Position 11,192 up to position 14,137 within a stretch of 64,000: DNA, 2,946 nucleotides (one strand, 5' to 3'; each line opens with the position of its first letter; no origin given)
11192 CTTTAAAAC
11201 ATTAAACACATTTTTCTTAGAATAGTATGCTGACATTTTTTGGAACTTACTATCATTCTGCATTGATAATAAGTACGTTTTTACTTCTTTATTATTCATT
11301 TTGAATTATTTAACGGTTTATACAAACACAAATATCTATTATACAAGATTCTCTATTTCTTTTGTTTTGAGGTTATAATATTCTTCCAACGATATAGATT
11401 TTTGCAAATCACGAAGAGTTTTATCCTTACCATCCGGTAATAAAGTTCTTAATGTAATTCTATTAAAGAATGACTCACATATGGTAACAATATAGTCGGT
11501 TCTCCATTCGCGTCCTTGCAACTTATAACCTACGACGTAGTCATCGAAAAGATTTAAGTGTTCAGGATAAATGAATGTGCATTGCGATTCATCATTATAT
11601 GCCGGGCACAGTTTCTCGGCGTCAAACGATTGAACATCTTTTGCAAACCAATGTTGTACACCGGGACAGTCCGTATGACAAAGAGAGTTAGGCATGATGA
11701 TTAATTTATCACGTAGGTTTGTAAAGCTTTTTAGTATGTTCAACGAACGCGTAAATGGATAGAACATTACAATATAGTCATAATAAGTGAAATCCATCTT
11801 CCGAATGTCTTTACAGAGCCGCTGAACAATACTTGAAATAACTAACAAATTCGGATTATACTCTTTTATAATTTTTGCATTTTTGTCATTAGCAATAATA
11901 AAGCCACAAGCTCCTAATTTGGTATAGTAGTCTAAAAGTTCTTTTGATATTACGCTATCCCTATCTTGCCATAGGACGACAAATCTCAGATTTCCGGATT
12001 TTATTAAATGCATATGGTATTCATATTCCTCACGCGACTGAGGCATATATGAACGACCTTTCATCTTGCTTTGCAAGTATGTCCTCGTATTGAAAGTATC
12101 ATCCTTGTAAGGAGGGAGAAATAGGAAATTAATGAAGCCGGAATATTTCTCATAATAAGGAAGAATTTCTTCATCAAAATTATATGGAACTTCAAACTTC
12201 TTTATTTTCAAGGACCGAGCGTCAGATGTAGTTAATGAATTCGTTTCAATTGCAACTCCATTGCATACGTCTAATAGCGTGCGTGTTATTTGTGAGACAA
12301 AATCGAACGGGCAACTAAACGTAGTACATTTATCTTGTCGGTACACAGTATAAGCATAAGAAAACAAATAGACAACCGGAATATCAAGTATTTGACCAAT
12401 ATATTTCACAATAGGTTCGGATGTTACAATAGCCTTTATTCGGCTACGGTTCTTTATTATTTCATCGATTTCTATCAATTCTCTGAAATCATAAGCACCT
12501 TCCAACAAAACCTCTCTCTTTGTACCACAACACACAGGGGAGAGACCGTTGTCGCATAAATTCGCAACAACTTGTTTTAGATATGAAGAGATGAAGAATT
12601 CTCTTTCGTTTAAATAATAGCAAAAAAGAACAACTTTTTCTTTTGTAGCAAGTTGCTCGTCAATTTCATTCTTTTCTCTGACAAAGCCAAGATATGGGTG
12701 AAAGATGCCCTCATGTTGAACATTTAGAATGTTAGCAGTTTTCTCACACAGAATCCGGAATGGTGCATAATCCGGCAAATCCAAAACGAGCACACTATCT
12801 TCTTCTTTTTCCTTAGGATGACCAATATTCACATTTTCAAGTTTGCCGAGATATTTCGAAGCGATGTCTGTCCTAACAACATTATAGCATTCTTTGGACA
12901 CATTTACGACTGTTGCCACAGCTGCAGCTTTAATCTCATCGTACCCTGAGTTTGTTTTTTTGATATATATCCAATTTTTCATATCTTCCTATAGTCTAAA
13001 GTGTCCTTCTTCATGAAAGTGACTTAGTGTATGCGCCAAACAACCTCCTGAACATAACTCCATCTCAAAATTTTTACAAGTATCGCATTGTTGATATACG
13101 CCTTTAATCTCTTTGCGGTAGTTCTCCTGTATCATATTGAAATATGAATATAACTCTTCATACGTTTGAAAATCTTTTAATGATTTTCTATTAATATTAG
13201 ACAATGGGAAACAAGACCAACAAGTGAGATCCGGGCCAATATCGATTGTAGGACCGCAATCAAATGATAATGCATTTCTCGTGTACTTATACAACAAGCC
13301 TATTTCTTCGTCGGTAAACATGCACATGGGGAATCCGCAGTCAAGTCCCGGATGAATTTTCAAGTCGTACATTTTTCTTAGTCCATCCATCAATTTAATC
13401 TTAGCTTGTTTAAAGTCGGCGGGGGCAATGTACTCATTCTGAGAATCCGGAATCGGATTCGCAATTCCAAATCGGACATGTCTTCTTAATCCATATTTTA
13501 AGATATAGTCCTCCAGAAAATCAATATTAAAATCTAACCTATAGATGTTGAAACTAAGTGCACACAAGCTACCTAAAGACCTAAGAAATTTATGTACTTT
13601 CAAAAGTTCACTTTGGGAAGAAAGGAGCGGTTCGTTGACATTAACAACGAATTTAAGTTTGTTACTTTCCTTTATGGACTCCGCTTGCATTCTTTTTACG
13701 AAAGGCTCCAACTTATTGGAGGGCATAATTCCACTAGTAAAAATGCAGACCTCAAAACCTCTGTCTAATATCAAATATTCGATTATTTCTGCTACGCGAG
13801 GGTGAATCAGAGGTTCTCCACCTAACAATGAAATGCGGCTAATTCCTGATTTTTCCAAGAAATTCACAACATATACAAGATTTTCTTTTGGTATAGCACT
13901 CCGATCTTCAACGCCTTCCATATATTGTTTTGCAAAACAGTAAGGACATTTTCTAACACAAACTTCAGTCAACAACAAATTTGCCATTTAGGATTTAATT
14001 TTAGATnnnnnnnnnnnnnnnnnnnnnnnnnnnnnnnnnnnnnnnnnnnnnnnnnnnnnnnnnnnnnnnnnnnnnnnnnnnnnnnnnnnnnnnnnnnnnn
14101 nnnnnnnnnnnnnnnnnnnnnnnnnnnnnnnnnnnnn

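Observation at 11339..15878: Hybrid graspetide / radical-SAM RiPP-like operon with no exporter or peptidase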

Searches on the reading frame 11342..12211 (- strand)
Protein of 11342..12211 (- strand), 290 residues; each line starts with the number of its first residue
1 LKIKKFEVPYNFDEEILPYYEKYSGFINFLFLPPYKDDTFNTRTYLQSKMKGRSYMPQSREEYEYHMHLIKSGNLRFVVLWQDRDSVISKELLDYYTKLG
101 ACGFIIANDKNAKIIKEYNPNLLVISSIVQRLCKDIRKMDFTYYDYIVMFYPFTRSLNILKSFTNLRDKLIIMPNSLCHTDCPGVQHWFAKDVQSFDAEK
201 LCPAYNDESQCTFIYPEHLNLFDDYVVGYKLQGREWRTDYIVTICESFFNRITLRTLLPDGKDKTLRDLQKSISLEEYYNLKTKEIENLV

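Call 44: search_protein_representatives(alignment_id=A5)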
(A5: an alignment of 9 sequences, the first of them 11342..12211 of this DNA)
Query: 9 sequences, 295 profile positions. Proteins with E-value up to 0.001 (for the whole library): 239; up to 1e-10: 131; up to 1e-30: 59. The best 150 are listed.
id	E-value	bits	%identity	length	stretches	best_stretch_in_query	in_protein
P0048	3.3e-135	466.3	-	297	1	1-293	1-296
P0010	4.9e-124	429.6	-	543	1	2-292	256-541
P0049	1.1e-112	392.3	-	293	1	2-293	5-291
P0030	3.3e-112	390.8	-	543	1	2-288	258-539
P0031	3.3e-102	358.0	-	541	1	2-286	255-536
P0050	1.0e-96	340.0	-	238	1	55-291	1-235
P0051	6.3e-92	324.2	-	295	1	2-291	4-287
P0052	1.0e-87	310.4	-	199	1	1-188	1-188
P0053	3.4e-84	298.9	-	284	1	3-286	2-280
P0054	7.2e-64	232.1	-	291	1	3-277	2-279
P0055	8.5e-64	231.9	-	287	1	3-291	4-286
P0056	3.1e-53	197.2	-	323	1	3-272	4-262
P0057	1.3e-46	175.5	-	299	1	3-251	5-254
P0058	4.0e-46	173.9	-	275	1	1-272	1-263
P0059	1.6e-44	168.6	-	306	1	4-250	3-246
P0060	2.1e-44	168.3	-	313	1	1-289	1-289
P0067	2.6e-39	151.5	-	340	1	3-271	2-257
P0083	5.1e-34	134.2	-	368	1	4-248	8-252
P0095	3.0e-32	128.3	-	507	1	4-248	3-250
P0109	1.3e-29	119.7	-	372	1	4-256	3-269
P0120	2.7e-26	108.8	-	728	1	4-248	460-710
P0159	7.1e-17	77.9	-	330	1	3-248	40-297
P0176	2.8e-10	56.2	-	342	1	3-261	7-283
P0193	7.7e-08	48.2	-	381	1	4-269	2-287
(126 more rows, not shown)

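Call 46: search_protein_families(library=pfam, proteins=[P0056, P0060, P0067, P0083, P0095, P0120, P0109, P0159, P0176, P0193], max_evalue=1)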
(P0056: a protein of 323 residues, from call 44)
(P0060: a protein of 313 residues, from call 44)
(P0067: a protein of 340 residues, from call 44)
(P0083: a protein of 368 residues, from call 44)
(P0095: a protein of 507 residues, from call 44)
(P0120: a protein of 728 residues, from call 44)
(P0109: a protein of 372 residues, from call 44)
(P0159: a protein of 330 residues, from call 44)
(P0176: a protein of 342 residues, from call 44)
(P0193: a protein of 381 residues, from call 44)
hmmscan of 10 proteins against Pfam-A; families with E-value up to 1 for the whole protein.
P0056 (323 aa): 0 families

P0060 (313 aa): 0 families

P0067 (340 aa): 2 families
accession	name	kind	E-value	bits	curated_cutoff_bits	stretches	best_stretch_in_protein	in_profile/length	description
PF03010.19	GP4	-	0.1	13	22.6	0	264-298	104-137/152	GP4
PF01136.24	Peptidase_U32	-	0.17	11.6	22.4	0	168-249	116-207/233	Peptidase family U32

P0083 (368 aa): 0 families

P0095 (507 aa): 2 families
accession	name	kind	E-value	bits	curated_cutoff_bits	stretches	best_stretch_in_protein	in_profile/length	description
PF01501.26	Glyco_transf_8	-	0.0034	17.4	24.3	1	291-386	45-129/253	Glycosyl transferase family 8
PF25655.1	Phi6_P8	-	0.24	11.9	27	0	317-374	36-93/143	Phi6 bacteriophage P8 capsid protein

P0120 (728 aa): 2 families
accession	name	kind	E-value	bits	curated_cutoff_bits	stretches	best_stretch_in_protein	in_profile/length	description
PF04055.27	Radical_SAM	-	6.6e-11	43.1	29.5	1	30-132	2-105/166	Radical SAM superfamily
PF13353.11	Fer4_12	-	0.0032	18.2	22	1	34-125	14-108/137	4Fe-4S single cluster domain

P0109 (372 aa): 2 families
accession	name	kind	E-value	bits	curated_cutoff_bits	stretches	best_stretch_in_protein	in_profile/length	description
PF23401.1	HTH_Card1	-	0.024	15.3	27.8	1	247-280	6-40/87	Card1 hinge domain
PF08245.18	Mur_ligase_M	-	0.054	13.9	24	1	263-346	106-192/200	Mur ligase middle domain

P0159 (330 aa): 0 families

P0176 (342 aa): 3 families
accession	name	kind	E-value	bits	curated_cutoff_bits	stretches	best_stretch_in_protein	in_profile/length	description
PF01136.24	Peptidase_U32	-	0.00068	19.4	22.4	1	117-183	23-87/233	Peptidase family U32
PF00977.27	His_biosynth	-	0.0017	18.3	23.6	1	123-181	64-123/228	Histidine biosynthesis protein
PF01293.25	PEPCK_ATP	-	0.045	12.9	26.5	1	16-145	75-200/465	Phosphoenolpyruvate carboxykinase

P0193 (381 aa): 2 families
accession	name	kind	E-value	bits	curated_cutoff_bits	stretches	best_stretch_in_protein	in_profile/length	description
PF01136.24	Peptidase_U32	-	6.3e-05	22.8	22.4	1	87-146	4-63/233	Peptidase family U32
PF05214.17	Baculo_p33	-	0.0069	16.6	25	1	49-189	24-157/247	Baculovirus P33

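Call 49: find_related_loci(query=A5, collection=genome_contigs, flank=10000)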
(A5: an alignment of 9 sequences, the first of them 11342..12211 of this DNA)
Query A5 (290 aa) in genome_contigs; peptide patterns used: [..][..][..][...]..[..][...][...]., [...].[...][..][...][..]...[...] (x = any residue, [..] = any of these).
31 stretches matched a pattern; 5 encode a relative of the query (tblastn E <= 1e-3); 5 distinct loci.
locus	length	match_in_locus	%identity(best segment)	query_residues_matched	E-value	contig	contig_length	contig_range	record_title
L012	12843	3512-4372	65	4-290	9e-135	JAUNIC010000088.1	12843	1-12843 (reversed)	MAG: Bacteroidales bacterium isolate S28M_St_metabat_126 NODE_3610_length_12843_cov_9.195418, whole genome shotgun seque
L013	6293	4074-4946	54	4-286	2e-105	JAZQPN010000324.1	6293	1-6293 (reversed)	MAG: Bacteroidales bacterium isolate T1900045239_TH20190009.MAGScoT_cleanbin_000014 SGB_5505_k141_1715516, whole genome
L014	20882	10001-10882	57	4-290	3e-99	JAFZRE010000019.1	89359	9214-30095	MAG: Bacteroidales bacterium isolate RGIG8023 Water_buffalos_Rumen-1__c418413, whole genome shotgun sequence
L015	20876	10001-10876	51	4-290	7e-98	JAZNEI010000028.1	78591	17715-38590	MAG: Bacteroidaceae bacterium isolate T1900044722_TS20190188.MAGScoT_cleanbin_000007 SGB_1911_k141_92027, whole genome s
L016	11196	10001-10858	52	6-286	3e-94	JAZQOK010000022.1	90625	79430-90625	MAG: Bacteroidales bacterium isolate T1900045243_TH20190013.MAGScoT_cleanbin_000021 SGB_5586_k141_3313870, whole genome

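Call 65: search_protein_families(library=pfam, alignment_id=A7, max_evalue=1)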
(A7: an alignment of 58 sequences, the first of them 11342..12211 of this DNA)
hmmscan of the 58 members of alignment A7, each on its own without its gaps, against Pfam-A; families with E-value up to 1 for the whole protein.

A. member 1, window:11342-12211:- (290 aa): 0 families

B. families by the number of members that match (of 58 scanned): 41 families (the first 25 are shown)
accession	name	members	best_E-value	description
PF01136.24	Peptidase_U32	13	4e-13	Peptidase family U32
PF00977.27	His_biosynth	1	0.0017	Histidine biosynthesis protein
PF21360.3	PylC-like_N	1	0.0036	PylC-like, N-terminal domain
PF05214.17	Baculo_p33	1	0.0069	Baculovirus P33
PF13534.11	Fer4_17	1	0.014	4Fe-4S dicluster domain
PF15081.11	DUF4548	1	0.014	Domain of unknown function (DUF4548)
PF12133.13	bCoV_NS6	1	0.022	Betacoronavirus NS6 protein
PF23401.1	HTH_Card1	1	0.024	Card1 hinge domain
PF21184.3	HAT1_C_fung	1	0.024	Fungal HAT1, C-terminal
PF17457.7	DUF5420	1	0.027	Family of unknown function (DUF5420)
PF13181.12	TPR_8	1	0.043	Tetratricopeptide repeat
PF01293.25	PEPCK_ATP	1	0.045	Phosphoenolpyruvate carboxykinase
PF07801.16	DUF1647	1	0.047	Protein of unknown function (DUF1647)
PF18915.5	DUF5667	1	0.047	Domain of unknown function (DUF5667)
PF14749.11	Acyl-CoA_ox_N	1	0.048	Acyl-coenzyme A oxidase N-terminal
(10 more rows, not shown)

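Call 81: search_protein_families(library=ncbifam, proteins=[L015:8311-9678:+], max_evalue=0.001)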
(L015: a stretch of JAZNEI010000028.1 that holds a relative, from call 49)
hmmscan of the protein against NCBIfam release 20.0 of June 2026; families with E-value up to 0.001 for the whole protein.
L015:8311-9678:+ (456 aa): 72 families (the best 25 are shown)
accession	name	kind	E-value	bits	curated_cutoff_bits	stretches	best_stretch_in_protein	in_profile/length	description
NF045574.1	sacti_mat_StsB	exception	4.7e-34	118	625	1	16-406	8-400/466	StsB family radical SAM/SPASM domain sactipeptide maturase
TIGR03962.1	mycofact_rSAM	equivalog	4.3e-32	111.6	265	1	105-405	15-317/339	mycofactocin radical SAM maturase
TIGR04545.1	rSAM_ahbD_hemeb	equivalog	4.5e-30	105.2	500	2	108-268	6-167/339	heme b synthase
TIGR04055.1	rSAM_NirJ2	equivalog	7.5e-29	101.3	500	1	108-404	6-306/326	putative heme d1 biosynthesis radical SAM protein NirJ2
TIGR04051.1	rSAM_NirJ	equivalog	1.3e-26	93.4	515.45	1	108-251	8-152/354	heme d1 biosynthesis radical SAM protein NirJ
TIGR04053.2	TIGR04053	equivalog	2.3e-25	89.6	395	2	108-299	14-203/366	TIGR04053 family radical SAM/SPASM domain-containing protein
TIGR02109.1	PQQ_syn_pqqE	equivalog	2.6e-24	85.8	381.35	1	104-405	9-316/358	pyrroloquinoline quinone biosynthesis protein PqqE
TIGR04250.1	SCM_rSAM_ScmE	equivalog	5.1e-24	84.8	400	1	102-248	3-151/358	SynChlorMet cassette radical SAM/SPASM protein ScmE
NF050035.1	rSAM_WgK_link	exception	6.8e-24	84.5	650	2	106-239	13-148/367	radical SAM/SPASM peptide maturase WgkB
TIGR04347.1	pseudo_SAM_Halo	equivalog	1.6e-23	83.6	525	1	108-246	44-183/390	TIGR04347 family pseudo-SAM/SPASM protein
TIGR04403.1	rSAM_skfB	equivalog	1.1e-22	80.4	300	1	105-383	107-380/402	sporulation killing factor system radical SAM maturase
NF038283.1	viperin_w_prok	equivalog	1.8e-22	79.8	180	1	105-218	5-125/281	viperin family antiviral radical SAM protein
TIGR04340.1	rSAM_ACGX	hypoth_equivalog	3.1e-21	76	400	2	105-252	6-159/341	radical SAM/SPASM domain protein, ACGX system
NF045646.2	rSAM_Se_TrsS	equivalog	4.8e-21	74.8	490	1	105-268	89-256/441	radical SAM (seleno)protein TrsS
TIGR04546.1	rSAM_ahbC_deAc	equivalog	5.7e-21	74.7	650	1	105-248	42-186/390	12,18-didecarboxysiroheme deacetylase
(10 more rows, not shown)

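Call 88: find_related_loci(query=A5, collection=metagenome_contigs, flank=6000)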
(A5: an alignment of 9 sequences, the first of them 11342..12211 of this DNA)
Query A5 (290 aa) in metagenome_contigs; peptide patterns used: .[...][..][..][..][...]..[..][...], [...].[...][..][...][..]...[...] (x = any residue, [..] = any of these).
206 stretches matched a pattern; 25 encode a relative of the query (tblastn E <= 1e-3); 24 distinct loci.
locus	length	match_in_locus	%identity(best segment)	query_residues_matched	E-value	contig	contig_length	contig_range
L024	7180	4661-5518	67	5-290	4e-136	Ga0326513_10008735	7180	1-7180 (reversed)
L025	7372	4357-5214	68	5-290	2e-135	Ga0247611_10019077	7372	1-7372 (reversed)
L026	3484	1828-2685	52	3-283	8e-101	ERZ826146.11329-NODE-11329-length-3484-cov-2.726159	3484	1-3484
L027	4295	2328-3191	52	4-286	1e-96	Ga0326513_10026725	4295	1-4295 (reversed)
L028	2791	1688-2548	52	6-284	2e-98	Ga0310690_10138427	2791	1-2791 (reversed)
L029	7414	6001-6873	50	4-286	6e-95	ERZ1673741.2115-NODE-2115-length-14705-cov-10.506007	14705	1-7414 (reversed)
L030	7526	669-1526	50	6-286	3e-94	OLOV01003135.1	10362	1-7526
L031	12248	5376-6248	49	4-286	5e-94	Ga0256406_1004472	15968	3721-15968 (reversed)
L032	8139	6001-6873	49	4-286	6e-93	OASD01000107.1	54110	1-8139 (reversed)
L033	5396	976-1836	45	4-286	4e-92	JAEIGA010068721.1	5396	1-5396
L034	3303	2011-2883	47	4-286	2e-91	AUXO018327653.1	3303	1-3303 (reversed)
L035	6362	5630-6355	55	6-246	5e-90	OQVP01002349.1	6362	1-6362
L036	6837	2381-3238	51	6-286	4e-88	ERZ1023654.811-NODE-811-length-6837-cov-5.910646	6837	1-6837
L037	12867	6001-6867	46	4-288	1e-87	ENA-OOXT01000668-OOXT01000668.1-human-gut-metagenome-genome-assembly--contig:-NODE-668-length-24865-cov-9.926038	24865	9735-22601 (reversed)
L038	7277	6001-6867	46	4-288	3e-87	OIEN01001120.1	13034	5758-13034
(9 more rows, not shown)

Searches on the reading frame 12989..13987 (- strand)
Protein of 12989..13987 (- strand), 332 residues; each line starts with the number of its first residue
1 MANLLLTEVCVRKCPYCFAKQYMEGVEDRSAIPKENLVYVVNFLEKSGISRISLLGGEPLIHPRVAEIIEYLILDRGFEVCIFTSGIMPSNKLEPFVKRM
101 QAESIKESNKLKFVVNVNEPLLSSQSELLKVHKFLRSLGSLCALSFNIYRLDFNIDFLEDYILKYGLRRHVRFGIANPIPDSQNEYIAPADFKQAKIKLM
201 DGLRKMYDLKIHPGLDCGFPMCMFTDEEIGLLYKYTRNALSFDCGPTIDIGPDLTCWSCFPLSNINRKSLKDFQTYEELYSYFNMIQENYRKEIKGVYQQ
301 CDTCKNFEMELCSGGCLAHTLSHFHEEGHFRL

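Call 3: search_protein_families(library=pfam, proteins=[window:12989-13987:-], max_evalue=0.1)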
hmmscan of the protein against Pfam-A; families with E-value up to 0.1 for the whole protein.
window:12989-13987:- (332 aa): 3 families
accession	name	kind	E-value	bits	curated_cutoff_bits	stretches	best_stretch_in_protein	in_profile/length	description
PF04055.27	Radical_SAM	-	2.2e-14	54.4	29.5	1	6-116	3-104/166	Radical SAM superfamily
PF13353.11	Fer4_12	-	2.9e-06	28.1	22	1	5-68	10-73/137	4Fe-4S single cluster domain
PF00007.27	Cys_knot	-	0.03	15.1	24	1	292-320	9-37/105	Cystine-knot domain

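Call 4: search_protein_families(library=ncbifam, proteins=[window:12989-13987:-], max_evalue=0.1)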
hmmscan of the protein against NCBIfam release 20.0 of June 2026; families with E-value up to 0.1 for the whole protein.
window:12989-13987:- (332 aa): 48 families (the best 25 are shown)
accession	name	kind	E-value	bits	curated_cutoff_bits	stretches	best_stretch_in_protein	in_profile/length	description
NF038283.1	viperin_w_prok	equivalog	2.5e-11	43.3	180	1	2-92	4-98/281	viperin family antiviral radical SAM protein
TIGR02666.1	moaA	equivalog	6.3e-11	41.8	284.05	1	6-93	16-107/336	GTP 3',8-cyclase MoaA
TIGR04251.1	SCM_rSAM_ScmF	equivalog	6.9e-09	35.5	400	1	5-100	9-104/353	SynChlorMet cassette radical SAM/SPASM protein ScmF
TIGR02668.1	moaA_archaeal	equivalog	7.1e-09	35.1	325.25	1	5-89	15-97/303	GTP 3',8-cyclase MoaA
NF001199.0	PRK00164.2-1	equivalog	1.3e-08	34.4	231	1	5-89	17-99/308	GTP 3',8-cyclase MoaA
TIGR03963.1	rSAM_QueE_Clost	equivalog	1.5e-08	34.6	260.1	1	4-100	23-113/219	putative 7-carboxy-7-deazaguanine synthase QueE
TIGR04317.1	W_rSAM_matur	equivalog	4.3e-08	32.7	380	1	6-99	10-101/349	tungsten cofactor oxidoreductase radical SAM maturase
NF047865.1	rSAM_PapB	equivalog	1.3e-06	27.9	340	1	4-69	7-75/330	PapB family radical SAM/SPASM ranthipeptide maturase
TIGR04321.1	spiroSPASM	subfamily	7.5e-06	24.9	250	1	6-118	237-350/510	spiro-SPASM protein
TIGR04250.1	SCM_rSAM_ScmE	equivalog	1.2e-05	24.4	400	1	6-97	9-97/358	SynChlorMet cassette radical SAM/SPASM protein ScmE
TIGR02495.1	NrdG2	equivalog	1.3e-05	24.7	131.15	1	5-91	21-104/193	anaerobic ribonucleoside-triphosphate reductase activating protein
NF050035.1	rSAM_WgK_link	exception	1.3e-05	24.3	650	1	4-89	13-96/367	radical SAM/SPASM peptide maturase WgkB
NF045646.2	rSAM_Se_TrsS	equivalog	1.3e-05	23.9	490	1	6-100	92-183/441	radical SAM (seleno)protein TrsS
TIGR04349.1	rSAM_QueE_gams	hypoth_equivalog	1.4e-05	24.9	300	1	10-101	29-113/210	7-carboxy-7-deazaguanine synthase QueE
TIGR03470.1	HpnH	equivalog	8.2e-05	21.7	225.05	1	10-96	38-119/318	adenosyl-hopene transferase HpnH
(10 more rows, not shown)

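Call 5: search_protein_families(library=padloc, proteins=[window:12989-13987:-], max_evalue=0.1)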
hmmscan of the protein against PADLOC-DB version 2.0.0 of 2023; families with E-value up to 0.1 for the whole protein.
window:12989-13987:- (332 aa): 3 families
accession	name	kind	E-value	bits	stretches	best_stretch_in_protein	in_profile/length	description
PDLC02903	pVip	-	7.4e-13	46.5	1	2-92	2-84/257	Viperins not associated with kinases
PDLC02904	pVip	-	1.1e-11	42.8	1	3-92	6-91/262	Viperins associated with kinases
PDLC02905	pVip-kinase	-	0.00021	18.6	1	3-86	185-269/474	Viperin-kinase fusion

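Call 39: search_solved_structures(query=window:12989-13987:-, max_evalue=0.01, show_alignments=2)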
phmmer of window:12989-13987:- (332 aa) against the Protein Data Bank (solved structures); distinct sequences matched with E-value up to 0.01: 4.
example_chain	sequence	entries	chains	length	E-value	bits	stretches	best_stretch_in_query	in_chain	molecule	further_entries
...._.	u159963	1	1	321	0.00033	22.9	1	3-89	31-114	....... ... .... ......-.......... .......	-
9dfu_A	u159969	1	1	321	0.00066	21.9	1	3-89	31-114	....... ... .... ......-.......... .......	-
7vob_C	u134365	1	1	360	0.0053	19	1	45-96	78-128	Cytosylglucuronate decarboxylase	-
7voc_C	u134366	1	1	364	0.0054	18.9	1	45-96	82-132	Cytosylglucuronate decarboxylase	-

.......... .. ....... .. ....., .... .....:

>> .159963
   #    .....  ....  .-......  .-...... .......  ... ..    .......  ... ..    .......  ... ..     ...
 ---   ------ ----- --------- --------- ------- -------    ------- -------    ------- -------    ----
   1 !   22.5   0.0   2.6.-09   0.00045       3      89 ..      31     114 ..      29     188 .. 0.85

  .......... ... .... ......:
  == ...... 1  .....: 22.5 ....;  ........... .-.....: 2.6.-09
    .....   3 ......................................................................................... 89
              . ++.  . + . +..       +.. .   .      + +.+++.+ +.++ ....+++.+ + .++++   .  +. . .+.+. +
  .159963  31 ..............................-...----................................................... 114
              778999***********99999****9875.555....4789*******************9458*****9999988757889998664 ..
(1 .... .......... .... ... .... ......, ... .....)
